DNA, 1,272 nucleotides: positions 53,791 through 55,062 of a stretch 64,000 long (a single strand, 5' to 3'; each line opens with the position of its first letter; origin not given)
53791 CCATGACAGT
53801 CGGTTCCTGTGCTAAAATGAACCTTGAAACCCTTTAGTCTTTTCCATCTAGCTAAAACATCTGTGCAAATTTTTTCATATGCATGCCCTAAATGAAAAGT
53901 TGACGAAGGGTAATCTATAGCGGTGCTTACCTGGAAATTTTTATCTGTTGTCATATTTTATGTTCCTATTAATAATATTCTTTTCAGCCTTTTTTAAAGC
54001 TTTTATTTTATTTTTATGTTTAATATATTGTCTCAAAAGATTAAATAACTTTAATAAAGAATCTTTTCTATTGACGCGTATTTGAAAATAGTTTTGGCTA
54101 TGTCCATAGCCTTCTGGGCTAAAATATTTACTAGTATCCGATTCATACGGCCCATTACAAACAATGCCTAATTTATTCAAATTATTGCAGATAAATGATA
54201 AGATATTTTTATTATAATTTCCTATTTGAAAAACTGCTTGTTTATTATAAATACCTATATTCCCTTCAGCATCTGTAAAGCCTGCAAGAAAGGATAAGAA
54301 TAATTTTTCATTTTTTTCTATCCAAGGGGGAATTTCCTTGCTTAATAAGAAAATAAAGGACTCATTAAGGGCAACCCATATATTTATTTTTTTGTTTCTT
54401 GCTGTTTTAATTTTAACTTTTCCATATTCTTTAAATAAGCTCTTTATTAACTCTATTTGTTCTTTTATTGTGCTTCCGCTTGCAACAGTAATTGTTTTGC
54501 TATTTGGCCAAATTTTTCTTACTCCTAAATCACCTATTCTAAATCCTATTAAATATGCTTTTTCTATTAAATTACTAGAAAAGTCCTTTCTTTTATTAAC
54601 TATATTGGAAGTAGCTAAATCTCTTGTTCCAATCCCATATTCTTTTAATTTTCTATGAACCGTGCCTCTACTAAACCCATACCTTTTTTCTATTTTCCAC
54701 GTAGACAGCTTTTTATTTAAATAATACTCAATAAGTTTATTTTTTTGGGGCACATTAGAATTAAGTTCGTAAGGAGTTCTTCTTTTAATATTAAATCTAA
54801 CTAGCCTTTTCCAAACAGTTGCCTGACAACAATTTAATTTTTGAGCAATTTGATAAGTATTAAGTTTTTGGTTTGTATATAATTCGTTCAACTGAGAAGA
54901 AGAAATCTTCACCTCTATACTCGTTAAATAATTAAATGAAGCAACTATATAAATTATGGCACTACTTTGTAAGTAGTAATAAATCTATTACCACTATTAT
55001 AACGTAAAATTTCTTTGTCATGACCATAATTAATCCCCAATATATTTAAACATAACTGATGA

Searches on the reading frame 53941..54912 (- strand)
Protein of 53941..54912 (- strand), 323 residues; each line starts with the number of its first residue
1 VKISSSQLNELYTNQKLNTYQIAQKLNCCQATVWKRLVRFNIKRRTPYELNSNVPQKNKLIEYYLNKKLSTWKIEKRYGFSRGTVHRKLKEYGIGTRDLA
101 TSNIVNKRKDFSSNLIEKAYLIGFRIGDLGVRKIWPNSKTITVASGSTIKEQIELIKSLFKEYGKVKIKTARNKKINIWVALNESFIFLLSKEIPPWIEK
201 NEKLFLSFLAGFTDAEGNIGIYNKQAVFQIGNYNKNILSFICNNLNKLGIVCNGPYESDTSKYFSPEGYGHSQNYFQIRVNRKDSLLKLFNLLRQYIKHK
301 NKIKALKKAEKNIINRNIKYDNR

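Call 90: search_protein_families(library=pfam, proteins=[window:53941-54912:-], max_evalue=0.00001)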
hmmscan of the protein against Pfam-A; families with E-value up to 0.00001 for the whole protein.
window:53941-54912:- (323 aa): 1 family
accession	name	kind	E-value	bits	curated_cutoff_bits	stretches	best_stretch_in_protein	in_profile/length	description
PF18024.7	HTH_50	-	4.3e-06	26.8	27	0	59-94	14-49/50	Helix-turn-helix domain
